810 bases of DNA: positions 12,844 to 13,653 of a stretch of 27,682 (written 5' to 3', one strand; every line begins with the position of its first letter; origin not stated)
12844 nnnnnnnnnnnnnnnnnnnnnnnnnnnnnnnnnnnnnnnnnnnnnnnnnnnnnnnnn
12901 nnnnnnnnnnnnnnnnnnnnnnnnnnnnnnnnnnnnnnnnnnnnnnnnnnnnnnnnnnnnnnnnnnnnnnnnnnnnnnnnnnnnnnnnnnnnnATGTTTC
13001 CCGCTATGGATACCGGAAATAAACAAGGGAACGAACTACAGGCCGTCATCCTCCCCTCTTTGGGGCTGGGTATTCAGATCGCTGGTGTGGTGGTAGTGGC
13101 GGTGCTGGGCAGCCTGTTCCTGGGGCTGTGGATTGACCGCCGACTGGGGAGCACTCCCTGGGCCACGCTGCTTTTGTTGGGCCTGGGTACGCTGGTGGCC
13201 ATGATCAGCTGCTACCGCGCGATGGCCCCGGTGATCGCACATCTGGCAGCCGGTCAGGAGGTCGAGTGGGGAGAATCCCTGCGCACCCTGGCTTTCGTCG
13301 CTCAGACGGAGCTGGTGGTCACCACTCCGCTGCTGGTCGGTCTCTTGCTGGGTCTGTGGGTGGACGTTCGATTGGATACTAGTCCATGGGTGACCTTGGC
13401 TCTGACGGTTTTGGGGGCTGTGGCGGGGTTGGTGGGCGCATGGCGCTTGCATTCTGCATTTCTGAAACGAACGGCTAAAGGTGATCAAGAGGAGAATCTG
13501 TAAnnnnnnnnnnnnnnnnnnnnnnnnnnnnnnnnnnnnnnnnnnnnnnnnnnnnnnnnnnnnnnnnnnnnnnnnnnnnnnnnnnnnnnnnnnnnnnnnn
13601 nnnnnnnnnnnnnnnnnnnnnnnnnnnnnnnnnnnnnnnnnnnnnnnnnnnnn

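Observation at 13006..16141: Fo-only atp cluster with intact proton path and no F1 genes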

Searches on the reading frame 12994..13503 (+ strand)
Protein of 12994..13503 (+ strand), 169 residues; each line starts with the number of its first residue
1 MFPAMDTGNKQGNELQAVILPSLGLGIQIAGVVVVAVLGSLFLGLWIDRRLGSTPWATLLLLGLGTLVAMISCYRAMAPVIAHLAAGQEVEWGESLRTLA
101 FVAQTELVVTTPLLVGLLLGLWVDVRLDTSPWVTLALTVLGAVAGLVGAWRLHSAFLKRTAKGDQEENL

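Call 5: search_protein_families(library=pfam, proteins=[window:12994-13503:+], max_evalue=0.01)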
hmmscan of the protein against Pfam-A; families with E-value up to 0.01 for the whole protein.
window:12994-13503:+ (169 aa): 1 family
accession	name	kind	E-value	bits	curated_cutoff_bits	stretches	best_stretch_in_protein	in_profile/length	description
PF09527.15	ATPase_gene1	-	2.1e-22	79.4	26.6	2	109-152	11-54/54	Putative F0F1-ATPase subunit Ca2+/Mg2+ transporter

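Call 68: search_protein_families(library=ncbifam, proteins=[window:12994-13503:+], max_evalue=0.01)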
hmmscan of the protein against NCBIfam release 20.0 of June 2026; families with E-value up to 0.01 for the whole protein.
window:12994-13503:+ (169 aa): 2 families
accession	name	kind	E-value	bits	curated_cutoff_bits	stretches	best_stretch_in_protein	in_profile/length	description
TIGR02230.1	ATPase_gene1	hypoth_equivalog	3.3e-05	24.1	46.7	1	100-151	43-94/100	putative F0F1-ATPase subunit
NF008115.0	PRK10862.1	equivalog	0.0081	16.2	184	0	80-157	55-129/156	SoxR-reducing system protein RseC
